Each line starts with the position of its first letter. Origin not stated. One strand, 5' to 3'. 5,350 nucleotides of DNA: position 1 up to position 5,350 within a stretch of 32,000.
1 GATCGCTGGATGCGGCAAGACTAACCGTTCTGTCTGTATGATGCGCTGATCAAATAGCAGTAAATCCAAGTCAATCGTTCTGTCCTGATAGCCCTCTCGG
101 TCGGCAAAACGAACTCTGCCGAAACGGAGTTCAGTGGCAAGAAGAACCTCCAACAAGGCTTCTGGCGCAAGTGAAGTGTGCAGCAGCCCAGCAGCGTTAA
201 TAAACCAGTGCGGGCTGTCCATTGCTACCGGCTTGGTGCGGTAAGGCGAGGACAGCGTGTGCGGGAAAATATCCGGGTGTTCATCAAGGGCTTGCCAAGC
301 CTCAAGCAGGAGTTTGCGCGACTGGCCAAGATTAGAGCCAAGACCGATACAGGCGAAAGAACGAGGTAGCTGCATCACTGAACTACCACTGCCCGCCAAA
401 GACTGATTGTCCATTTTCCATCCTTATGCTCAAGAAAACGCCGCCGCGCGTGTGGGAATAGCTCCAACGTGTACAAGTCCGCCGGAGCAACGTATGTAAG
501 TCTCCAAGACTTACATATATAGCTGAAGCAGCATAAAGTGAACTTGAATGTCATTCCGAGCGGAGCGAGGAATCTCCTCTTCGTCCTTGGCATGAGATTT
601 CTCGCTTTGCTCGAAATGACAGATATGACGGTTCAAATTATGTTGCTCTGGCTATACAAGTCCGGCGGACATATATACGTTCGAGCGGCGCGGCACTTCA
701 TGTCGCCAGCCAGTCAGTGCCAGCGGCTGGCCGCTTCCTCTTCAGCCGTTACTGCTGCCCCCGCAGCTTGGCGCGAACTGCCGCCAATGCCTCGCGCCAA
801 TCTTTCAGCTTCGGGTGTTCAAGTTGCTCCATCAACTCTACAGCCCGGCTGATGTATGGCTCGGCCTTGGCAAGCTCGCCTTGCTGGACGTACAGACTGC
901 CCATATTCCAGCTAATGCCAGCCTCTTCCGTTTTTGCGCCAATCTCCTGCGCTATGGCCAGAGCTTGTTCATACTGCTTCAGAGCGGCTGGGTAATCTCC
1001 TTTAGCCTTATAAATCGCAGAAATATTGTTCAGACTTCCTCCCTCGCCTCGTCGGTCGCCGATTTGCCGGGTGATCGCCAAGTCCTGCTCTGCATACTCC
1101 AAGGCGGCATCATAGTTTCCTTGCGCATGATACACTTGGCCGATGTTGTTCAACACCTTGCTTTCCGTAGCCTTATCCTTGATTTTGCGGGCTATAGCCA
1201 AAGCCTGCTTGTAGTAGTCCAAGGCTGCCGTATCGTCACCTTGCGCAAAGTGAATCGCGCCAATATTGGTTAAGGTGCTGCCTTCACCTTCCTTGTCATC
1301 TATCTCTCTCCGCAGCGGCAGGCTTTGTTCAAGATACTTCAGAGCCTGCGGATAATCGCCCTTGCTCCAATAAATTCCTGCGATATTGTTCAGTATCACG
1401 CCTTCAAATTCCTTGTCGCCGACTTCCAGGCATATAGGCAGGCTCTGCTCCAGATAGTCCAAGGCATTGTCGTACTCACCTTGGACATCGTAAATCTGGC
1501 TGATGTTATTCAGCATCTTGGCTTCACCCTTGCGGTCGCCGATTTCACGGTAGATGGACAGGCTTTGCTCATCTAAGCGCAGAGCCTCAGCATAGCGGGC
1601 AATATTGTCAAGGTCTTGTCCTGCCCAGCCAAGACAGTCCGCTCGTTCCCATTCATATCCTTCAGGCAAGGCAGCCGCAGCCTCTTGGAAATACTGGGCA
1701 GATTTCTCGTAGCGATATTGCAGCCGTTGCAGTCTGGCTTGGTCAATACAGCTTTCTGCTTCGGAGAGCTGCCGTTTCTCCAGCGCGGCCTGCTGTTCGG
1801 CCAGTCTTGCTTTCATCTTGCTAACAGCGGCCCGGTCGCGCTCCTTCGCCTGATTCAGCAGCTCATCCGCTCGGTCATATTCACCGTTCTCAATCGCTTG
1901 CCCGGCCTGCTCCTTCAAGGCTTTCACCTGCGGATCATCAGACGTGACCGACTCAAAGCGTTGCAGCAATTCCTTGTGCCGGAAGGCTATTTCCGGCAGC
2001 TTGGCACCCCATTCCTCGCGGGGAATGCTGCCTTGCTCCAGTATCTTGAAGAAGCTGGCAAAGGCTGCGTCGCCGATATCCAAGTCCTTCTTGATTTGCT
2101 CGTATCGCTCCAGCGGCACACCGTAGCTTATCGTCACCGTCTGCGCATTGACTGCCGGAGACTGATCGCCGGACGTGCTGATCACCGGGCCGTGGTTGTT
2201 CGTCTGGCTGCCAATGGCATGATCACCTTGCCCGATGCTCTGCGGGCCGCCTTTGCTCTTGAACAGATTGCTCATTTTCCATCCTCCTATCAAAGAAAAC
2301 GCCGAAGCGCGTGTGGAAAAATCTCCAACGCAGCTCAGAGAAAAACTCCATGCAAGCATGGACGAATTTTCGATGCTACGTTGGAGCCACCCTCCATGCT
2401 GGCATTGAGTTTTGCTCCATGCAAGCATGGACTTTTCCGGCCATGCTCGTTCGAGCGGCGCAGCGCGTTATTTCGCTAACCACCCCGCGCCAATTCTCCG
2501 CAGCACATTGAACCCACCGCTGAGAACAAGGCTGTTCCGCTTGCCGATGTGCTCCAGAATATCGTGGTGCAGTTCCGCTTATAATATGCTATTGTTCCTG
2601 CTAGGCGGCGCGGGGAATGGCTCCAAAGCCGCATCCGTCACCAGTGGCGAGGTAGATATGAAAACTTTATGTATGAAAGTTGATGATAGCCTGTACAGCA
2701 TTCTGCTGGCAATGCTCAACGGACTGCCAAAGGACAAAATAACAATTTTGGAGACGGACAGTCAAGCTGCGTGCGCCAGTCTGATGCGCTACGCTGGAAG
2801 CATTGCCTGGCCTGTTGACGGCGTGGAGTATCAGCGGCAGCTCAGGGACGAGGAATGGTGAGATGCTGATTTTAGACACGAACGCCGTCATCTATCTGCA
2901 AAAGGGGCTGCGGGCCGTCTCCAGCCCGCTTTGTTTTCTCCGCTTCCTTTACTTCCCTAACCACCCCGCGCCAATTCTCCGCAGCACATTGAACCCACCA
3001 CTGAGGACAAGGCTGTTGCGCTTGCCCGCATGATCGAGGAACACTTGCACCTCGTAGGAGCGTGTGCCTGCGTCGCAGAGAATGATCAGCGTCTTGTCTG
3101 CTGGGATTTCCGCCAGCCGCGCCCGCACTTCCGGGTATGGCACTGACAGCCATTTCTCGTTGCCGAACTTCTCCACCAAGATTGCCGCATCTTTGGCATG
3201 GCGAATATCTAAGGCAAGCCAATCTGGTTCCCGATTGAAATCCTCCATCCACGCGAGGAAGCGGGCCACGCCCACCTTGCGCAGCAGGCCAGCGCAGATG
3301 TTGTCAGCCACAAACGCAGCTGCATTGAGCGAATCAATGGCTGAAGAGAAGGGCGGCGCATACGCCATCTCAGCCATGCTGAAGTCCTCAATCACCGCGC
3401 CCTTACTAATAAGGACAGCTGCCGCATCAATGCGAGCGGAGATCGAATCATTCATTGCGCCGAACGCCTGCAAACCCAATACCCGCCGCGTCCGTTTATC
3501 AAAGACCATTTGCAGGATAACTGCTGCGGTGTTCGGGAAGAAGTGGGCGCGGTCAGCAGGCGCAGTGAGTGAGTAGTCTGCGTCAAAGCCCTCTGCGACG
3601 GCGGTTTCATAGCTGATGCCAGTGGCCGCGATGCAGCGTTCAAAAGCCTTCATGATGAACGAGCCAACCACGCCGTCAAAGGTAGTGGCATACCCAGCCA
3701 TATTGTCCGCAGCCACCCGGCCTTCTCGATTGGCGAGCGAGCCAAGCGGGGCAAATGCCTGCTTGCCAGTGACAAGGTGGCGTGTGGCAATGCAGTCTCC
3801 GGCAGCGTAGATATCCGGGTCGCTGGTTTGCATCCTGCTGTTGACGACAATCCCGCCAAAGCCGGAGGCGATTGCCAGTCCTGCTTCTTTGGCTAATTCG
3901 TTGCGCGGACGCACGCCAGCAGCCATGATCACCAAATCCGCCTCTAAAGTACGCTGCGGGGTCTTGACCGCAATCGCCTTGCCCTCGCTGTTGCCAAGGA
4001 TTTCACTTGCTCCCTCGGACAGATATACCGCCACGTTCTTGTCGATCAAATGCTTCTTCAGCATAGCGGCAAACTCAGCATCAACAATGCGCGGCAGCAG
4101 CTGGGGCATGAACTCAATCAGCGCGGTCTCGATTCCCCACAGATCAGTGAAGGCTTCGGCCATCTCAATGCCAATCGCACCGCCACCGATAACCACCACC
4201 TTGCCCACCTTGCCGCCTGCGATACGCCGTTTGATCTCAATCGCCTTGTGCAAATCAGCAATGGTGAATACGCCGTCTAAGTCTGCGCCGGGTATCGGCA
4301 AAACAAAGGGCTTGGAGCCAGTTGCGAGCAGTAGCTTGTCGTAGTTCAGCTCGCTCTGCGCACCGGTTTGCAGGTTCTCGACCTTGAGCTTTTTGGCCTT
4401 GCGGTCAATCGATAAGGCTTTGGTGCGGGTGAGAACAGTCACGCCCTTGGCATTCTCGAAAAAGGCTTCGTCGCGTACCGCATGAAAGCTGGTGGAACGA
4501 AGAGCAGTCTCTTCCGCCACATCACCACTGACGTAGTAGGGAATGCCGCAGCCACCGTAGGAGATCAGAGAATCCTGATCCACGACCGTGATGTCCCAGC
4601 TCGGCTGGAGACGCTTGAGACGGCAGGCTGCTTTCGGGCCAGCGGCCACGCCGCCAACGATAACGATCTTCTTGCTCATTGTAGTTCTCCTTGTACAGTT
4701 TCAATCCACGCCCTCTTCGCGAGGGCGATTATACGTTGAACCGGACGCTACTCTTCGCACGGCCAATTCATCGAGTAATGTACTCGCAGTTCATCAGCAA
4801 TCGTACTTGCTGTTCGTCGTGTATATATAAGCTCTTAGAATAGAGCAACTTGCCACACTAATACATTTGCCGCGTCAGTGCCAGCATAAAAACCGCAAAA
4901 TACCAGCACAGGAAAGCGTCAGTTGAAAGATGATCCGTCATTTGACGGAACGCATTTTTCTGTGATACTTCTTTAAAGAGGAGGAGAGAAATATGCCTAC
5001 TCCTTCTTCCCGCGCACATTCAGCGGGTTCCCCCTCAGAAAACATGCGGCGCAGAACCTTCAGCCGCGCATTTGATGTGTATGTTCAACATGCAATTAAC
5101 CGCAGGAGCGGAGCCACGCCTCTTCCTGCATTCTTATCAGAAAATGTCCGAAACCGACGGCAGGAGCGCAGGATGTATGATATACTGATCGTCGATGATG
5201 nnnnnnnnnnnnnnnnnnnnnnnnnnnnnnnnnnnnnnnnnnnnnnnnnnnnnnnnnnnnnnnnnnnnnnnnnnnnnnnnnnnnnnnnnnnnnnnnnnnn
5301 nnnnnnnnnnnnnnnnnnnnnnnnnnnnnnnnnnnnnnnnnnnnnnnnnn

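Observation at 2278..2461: Phased ~23-bp array of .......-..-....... palindromes filling the whole region upstream of the TPR gene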

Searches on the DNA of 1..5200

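Call 54: search_rna_families(source=window, start=1, end=5200, threshold=evalue, max_evalue=1)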
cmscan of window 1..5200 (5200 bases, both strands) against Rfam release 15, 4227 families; matches with E-value up to 1: 2.
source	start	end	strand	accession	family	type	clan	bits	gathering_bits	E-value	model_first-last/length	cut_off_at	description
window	4698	4751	-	RF01322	CRISPR-DR9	Gene; CRISPR;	-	25.1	45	0.024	1-37/37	no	CRISPR RNA direct repeat element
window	2394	2463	+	RF01249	snR190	Gene; snRNA; snoRNA; CD-box;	CL00044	18.2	40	0.66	66-189/198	no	Small nucleolar RNA snR190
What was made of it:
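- On CRISPR: There is no Rfam hit on the array (call 54).
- On Intrinsic terminator / structured RNA: No Rfam family matches (call 54).
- Closest known: CRISPR arrays. Different: The only Rfam CRISPR hit in the region lies elsewhere (4698-4751) and is below threshold (call 54).
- Tried and rejected: Rfam (call 54).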

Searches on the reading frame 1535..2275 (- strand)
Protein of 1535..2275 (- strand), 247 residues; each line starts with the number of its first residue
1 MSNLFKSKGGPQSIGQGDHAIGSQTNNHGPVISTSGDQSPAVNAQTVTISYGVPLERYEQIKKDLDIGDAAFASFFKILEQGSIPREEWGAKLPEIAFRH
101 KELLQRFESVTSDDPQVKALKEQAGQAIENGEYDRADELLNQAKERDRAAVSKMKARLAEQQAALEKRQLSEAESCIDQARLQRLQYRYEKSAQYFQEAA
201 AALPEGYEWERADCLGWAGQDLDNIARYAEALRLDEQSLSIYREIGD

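Call 24: find_homologous_proteins(query=window:1535-2275:-)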
Query seq(247 aa) (247 aa): 15 proteins with E <= 0.001 among 1586 candidates.
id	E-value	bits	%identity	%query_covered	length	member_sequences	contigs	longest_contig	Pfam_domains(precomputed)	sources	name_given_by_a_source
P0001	1.5e-104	367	75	94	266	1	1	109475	-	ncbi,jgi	jgi:tetratricopeptide (TPR) repeat protein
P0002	2.8e-99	349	70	100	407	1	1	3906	PF17874.8,PF00515.35,PF13424.13,PF13176.13,PF24885.2,PF14938.13,PF13181.13,PF07719.24,PF13374.13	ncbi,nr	ncbi:MAG: tetratricopeptide repeat protein, partial [Candidatus Electrothrix sp. AUS1_2]|nr:tetratri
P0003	3.7e-98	346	73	90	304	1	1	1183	-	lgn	-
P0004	1.4e-80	288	65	100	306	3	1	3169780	PF00515.35,PF13424.13,PF13176.13,PF13181.13,PF07719.24,PF13374.13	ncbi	ncbi:MAG: tetratricopeptide repeat protein [Candidatus Electronema sp. VV]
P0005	4.9e-80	287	65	94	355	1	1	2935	PF00515.35,PF13424.13,PF13176.13,PF13181.13,PF07719.24,PF13374.13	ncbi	-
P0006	4.5e-69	251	55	100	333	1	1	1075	PF13424.13,PF13374.13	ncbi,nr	ncbi:MAG: hypothetical protein D3904_17790, partial [Candidatus Electrothrix sp. EH2]|nr:hypothetica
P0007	4.0e-68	248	72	68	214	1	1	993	-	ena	-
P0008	2.9e-59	219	52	100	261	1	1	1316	PF13424.13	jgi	-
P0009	4.1e-57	212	54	94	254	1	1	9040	-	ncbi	-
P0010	1.9e-54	203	49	99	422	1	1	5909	PF14559.13,PF17874.8,PF00515.35,PF13424.13,PF13176.13,PF13428.13,PF13181.13,PF07719.24,PF13374.13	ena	-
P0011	8.6e-51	191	55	85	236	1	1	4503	-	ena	-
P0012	2.7e-37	147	62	52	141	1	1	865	-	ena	-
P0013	1.7e-35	141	37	99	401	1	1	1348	PF14559.13,PF17874.8,PF00515.35,PF13424.13,PF28559.1,PF13176.13,PF13432.13,PF13428.13,PF13181.13,PF07719.24,PF13374.13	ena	-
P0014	3.8e-29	120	42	69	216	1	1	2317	-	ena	-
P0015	3.1e-27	114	39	100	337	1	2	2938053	PF14559.13,PF00515.35,PF13424.13,PF13176.13,PF13181.13,PF07719.24,PF13374.13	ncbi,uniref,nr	ncbi:MAG: Tetratricopeptide repeat-containing protein [Candidatus Electronema aureum]|uniref:Tetratr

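Call 26: find_encoding_contigs(protein=P0004, flank=3000, max_places=4)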
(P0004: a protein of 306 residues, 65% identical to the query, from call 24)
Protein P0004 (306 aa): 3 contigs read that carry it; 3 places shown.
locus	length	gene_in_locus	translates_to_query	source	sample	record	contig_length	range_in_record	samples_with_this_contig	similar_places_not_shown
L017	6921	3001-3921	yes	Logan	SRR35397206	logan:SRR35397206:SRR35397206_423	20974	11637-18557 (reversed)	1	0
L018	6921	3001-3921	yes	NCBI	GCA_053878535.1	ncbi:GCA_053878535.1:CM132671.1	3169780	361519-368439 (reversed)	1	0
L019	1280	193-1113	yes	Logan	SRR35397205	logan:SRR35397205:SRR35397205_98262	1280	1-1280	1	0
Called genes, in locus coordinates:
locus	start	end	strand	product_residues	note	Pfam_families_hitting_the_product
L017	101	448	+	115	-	PF02641:DUF190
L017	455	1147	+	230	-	PF04029:2-ph_phosp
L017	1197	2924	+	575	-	PF01266:DAO (faint), PF03486:HI0933_like (faint), PF07992:Pyr_redox_2, PF13738:Pyr_redox_3 (faint), PF00070:Pyr_redox, PF02852:Pyr_redox_dim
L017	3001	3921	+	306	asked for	PF13176:TPR_7 (faint), PF00515:TPR_1 (faint), PF07719:TPR_2 (faint), PF13181:TPR_8 (faint), PF13424:TPR_12, PF13374:TPR_10, PF13424:TPR_12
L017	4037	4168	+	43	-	PF13424:TPR_12 (weak), PF00515:TPR_1 (weak), PF07719:TPR_2 (weak), PF13181:TPR_8 (weak), PF13374:TPR_10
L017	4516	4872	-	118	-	PF01850:PIN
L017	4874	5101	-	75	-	-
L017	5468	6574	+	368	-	PF13609:Porin_4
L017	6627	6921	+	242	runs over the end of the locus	PF00072:Response_reg, PF00486:Trans_reg_C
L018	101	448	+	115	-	PF02641:DUF190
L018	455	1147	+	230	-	PF04029:2-ph_phosp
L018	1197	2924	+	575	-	PF01266:DAO (faint), PF03486:HI0933_like (faint), PF07992:Pyr_redox_2, PF13738:Pyr_redox_3 (faint), PF00070:Pyr_redox, PF02852:Pyr_redox_dim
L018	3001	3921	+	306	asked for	PF13176:TPR_7 (faint), PF00515:TPR_1 (faint), PF07719:TPR_2 (faint), PF13181:TPR_8 (faint), PF13424:TPR_12, PF13374:TPR_10, PF13424:TPR_12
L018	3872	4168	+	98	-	PF13424:TPR_12, PF00515:TPR_1 (weak), PF07719:TPR_2 (weak), PF13374:TPR_10 (weak), PF24885:TPR_NPHP3 (weak), PF13176:TPR_7 (weak), PF00515:TPR_1 (weak), PF13374:TPR_10 (weak), +3 more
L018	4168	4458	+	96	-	PF00515:TPR_1 (faint), PF07719:TPR_2 (faint), PF13176:TPR_7 (faint), PF13181:TPR_8 (faint), PF13374:TPR_10 (faint), PF13424:TPR_12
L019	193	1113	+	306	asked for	PF13176:TPR_7 (faint), PF00515:TPR_1 (faint), PF07719:TPR_2 (faint), PF13181:TPR_8 (faint), PF13424:TPR_12, PF13374:TPR_10, PF13424:TPR_12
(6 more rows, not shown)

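Call 27: find_encoding_contigs(protein=P0001, flank=3000, max_places=4)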
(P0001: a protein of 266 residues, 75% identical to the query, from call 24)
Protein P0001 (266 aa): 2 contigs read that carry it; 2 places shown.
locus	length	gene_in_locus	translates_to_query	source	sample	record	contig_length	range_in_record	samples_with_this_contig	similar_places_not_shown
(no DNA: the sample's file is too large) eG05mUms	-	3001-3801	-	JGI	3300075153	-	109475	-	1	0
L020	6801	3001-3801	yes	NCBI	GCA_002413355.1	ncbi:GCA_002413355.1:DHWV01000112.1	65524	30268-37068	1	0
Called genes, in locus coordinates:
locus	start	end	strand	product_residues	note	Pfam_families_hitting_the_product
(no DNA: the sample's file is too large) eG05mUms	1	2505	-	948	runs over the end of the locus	PF00989:PAS (weak), PF08448:PAS_4, PF13188:PAS_8 (weak), PF00989:PAS, PF08448:PAS_4 (weak), PF13426:PAS_9, PF00990:GGDEF, PF00563:EAL, +2 more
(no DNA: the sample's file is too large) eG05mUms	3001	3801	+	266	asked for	-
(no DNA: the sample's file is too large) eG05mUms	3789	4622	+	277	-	-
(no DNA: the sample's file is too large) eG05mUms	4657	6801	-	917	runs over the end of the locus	PF17900:Peptidase_M1_N, PF01433:Peptidase_M1, PF11940:DUF3458, PF17432:DUF3458_C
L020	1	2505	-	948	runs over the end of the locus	PF00989:PAS (weak), PF08448:PAS_4, PF13188:PAS_8 (weak), PF00989:PAS, PF08448:PAS_4 (weak), PF13426:PAS_9, PF00990:GGDEF, PF00563:EAL, +2 more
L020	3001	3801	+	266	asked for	-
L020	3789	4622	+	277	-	-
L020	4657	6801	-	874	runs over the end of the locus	PF17900:Peptidase_M1_N, PF01433:Peptidase_M1, PF11940:DUF3458, PF17432:DUF3458_C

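Call 28: find_encoding_contigs(protein=P0015, flank=3000, max_places=4)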
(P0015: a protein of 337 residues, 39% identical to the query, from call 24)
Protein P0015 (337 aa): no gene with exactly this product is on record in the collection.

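Call 35: find_encoding_contigs(protein=P0009, flank=2500, max_places=3)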
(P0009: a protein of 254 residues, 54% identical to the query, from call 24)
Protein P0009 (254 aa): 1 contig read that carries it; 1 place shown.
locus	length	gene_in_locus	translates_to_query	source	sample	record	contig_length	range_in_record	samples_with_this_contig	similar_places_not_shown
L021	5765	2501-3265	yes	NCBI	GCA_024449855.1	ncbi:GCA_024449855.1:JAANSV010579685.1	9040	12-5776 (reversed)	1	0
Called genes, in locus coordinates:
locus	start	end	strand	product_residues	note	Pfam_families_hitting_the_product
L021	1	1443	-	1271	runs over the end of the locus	PF05378:Hydant_A_N, PF01968:Hydantoinase_A, PF19278:Hydant_A_C (faint), PF02538:Hydantoinase_B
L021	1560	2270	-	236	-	-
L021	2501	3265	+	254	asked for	-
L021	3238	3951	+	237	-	-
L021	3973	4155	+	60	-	-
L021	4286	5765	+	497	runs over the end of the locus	?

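Call 36: find_encoding_contigs(protein=P0010, flank=2500, max_places=3)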
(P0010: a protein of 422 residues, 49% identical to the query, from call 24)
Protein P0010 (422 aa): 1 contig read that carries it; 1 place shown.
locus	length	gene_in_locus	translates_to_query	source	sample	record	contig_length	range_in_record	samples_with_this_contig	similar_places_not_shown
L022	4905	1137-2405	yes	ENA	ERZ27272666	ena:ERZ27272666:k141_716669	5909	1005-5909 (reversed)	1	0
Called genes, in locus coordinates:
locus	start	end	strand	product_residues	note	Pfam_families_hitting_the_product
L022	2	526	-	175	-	?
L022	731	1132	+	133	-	PF01479:S4, PF28601:HSP15_C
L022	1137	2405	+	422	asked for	PF00515:TPR_1 (faint), PF14559:TPR_19 (faint), PF13428:TPR_14 (faint), PF07719:TPR_2 (faint), PF13176:TPR_7 (faint), PF13181:TPR_8 (faint), PF17874:TPR_MalT (weak), PF13424:TPR_12, +1 more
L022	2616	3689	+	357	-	PF14848:HU-DNA_bdg (weak)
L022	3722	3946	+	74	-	PF10047:DUF2281 (weak)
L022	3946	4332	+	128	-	PF01850:PIN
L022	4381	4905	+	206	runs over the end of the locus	PF02142:MGS, PF01808:AICARFT_IMPCHas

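Call 37: find_encoding_contigs(protein=P0011, flank=2500, max_places=3)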
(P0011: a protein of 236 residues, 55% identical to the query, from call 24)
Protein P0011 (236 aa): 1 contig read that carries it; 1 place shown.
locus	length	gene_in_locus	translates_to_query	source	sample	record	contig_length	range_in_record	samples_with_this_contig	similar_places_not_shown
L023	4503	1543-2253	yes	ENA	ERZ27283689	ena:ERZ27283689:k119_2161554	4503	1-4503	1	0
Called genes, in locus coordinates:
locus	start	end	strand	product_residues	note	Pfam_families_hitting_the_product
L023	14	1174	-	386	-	PF05378:Hydant_A_N, PF01968:Hydantoinase_A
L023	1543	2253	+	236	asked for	-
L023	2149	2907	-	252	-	PF13612:DDE_Tnp_1_3, PF01609:DDE_Tnp_1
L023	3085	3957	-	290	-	PF00665:rve, PF13683:rve_3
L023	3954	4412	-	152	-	-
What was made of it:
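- The adjacent TPR genes are often degraded (calls 26, 27, 37).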

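Call 61: predict_structure(alignment_id=A2)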
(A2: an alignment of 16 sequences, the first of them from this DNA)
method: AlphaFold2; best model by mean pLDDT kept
length: 247 residues; sequences in the alignment: 16
mean_pLDDT: 77.2   pTM: 0.48
mean pLDDT of the five models: 77.2, 74.8, 74.3, 72.2, 69.9
residues with pLDDT >= 90: 117; 70-90: 69; 50-70: 11; < 50: 50
segments of 3 or more residues with pLDDT < 50: 1-50
pLDDT, mean of each block of 10 residues (from residue 1): 33 42 35 32 36 64 72 80 80 86 92 92 93 93 94 93 90 90 94 95 94 94 93 88 75
secondary structure, 60 per line:
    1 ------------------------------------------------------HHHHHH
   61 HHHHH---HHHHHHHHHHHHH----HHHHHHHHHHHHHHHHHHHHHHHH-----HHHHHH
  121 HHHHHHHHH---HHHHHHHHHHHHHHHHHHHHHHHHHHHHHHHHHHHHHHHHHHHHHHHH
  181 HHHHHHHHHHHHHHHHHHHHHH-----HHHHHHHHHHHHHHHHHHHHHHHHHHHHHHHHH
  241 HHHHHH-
elements in order: H55-65 H69-81 H86-109 H115-129 H133-202 H208-246

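Call 65: fold_search(model_id=the predicted structure, library=pdb)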
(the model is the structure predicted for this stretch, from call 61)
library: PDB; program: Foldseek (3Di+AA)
matches with E <= 10: 143; with E <= 0.001: 0
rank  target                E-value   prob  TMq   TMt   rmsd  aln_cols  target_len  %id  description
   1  7sqc_1W               8.5e-01  0.20  0.22  0.21  41.7       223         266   13  Ciliary C1 central pair apparatus isolated from Chlamydomonas reinhardtii (released 2022-04-13)
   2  8to0_I                9.9e-01  0.77  0.36  0.39   6.4       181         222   13  48-nm repeating structure of doublets from mouse sperm flagella (released 2023-11-01)
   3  8iyj_B5               1.0e+00  0.75  0.36  0.42   6.1       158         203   18  Cryo-EM structure of the 48-nm repeat doublet microtubule from mouse sperm (released 2023-07-05)
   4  7sqc_1K               1.0e+00  0.18  0.22  0.17  47.6       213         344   16  Ciliary C1 central pair apparatus isolated from Chlamydomonas reinhardtii (released 2022-04-13)
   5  7rro_A0               1.2e+00  0.28  0.26  0.29  10.3       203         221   15  Structure of the 48-nm repeat doublet microtubule from bovine tracheal cilia (released 2021-10-27)
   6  7n6g_3O               1.3e+00  0.57  0.39  0.28  45.4       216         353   16  C1 of central pair (released 2022-05-18)
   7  7sqc_1H               1.5e+00  0.11  0.17  0.22  35.0       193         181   14  Ciliary C1 central pair apparatus isolated from Chlamydomonas reinhardtii (released 2022-04-13)
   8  6r1j_J                1.6e+00  0.28  0.28  0.27  24.4       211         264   11  Structure of the soluble AhlC triple head mutant of the tripartite alpha-pore forming toxin, AHL, from Aeromonas hydro (released 2019-07-10)
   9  5vju                  1.7e+00  0.23  0.26  0.32  40.3       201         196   12  De Novo Photosynthetic Reaction Center Protein Variant Equipped with His-Tyr H-bond, Heme B, and Cd(II) ions (released 2018-04-25)
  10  8i7o_B2               1.7e+00  0.23  0.29  0.28  16.1       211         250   12  In situ structure of axonemal doublet microtubules in mouse sperm with 16-nm repeat (released 2023-10-11)
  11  4uy3                  1.7e+00  0.12  0.17  0.21  27.1       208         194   12  Cytoplasmic domain of bacterial cell division protein ezra (released 2014-10-22)
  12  6a93_B                1.8e+00  0.15  0.20  0.15  25.1       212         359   12  Crystal structure of 5-HT2AR in complex with risperidone (released 2019-02-13)
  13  9cpb_5V               1.9e+00  0.10  0.19  0.16  21.6       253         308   14  Atomic model of bovine Fallopian tube cilia doublet microtubule (48-nm periodicity) (released 2024-10-30)
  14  8s2f_BBB              2.0e+00  0.33  0.27  0.36  34.1       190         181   13  Crystal structure of Borrelia burgdorferi paralogous family 12 outer surface protein BBH37 (released 2025-03-05)
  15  7n6g_3P               2.1e+00  0.14  0.24  0.17  47.7       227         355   14  C1 of central pair (released 2022-05-18)
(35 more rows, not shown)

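Call 87: search_protein_families(library=pfam, proteins=[L022:2616-3689:+], max_evalue=0.01)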
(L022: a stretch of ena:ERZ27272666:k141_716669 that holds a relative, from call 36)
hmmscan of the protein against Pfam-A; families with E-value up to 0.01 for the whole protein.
L022:2616-3689:+ (357 aa): 3 families
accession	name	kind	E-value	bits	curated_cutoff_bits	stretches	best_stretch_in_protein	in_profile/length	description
PF14848.11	HU-DNA_bdg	-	1.6e-06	28.6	30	1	8-106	7-106/124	DNA-binding domain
PF14734.12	DUF4469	-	0.00057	20.2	22.6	1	132-222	1-91/101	Domain of unknown function (DUF4469) with IG-like fold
PF18291.6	HU-HIG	-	0.0015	19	26.2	1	1-70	1-73/125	HU domain fused to wHTH, Ig, or Glycine-rich motif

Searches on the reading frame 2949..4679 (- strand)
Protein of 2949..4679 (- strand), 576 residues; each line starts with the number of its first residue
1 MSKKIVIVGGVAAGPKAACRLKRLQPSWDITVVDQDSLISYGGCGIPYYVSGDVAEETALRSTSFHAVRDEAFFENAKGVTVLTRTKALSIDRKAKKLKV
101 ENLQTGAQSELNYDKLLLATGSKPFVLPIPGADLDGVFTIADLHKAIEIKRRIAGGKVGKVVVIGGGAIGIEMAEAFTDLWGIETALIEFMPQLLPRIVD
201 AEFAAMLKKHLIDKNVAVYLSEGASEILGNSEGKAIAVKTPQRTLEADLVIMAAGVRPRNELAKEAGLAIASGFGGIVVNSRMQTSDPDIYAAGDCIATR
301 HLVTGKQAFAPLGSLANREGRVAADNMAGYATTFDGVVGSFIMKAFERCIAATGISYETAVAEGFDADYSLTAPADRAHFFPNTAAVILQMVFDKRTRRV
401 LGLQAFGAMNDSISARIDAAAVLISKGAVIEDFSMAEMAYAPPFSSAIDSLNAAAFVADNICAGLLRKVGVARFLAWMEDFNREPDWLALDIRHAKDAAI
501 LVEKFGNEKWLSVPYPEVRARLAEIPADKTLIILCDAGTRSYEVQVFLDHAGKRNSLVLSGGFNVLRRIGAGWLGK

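Call 11: search_protein_families(library=pfam, proteins=[window:2949-4679:-], max_evalue=0.01)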
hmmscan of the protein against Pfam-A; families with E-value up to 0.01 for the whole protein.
window:2949-4679:- (576 aa): 9 families
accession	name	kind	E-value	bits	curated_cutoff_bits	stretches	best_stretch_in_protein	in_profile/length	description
PF07992.20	Pyr_redox_2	-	2.3e-62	211.5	26.1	1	4-297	2-277/291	Pyridine nucleotide-disulphide oxidoreductase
PF00070.33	Pyr_redox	-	4.1e-19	69.3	22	1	160-240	1-79/82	Pyridine nucleotide-disulphide oxidoreductase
PF02852.28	Pyr_redox_dim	-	5.9e-10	39.8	25.3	1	350-449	11-107/110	Pyridine nucleotide-disulphide oxidoreductase, dimerisation domain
PF03486.20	HI0933_like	-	4e-06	26.9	50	0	77-137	121-177/244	HI0933-like protein Rossmann domain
PF13738.12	Pyr_redox_3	-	6.5e-06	26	30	0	213-294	224-305/305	Pyridine nucleotide-disulphide oxidoreductase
PF01266.30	DAO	-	6.1e-05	23.1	27.9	0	77-122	161-204/353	FAD dependent oxidoreductase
PF00581.25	Rhodanese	-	0.00018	22.3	22.2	1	499-564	33-97/102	Rhodanese-like domain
PF05834.18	Lycopene_cycl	-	0.00062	19.4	23.4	0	198-289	84-170/380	Lycopene cyclase protein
PF02254.24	TrkA_N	-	0.0026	18.5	23.8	0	5-64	1-59/116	TrkA-N domain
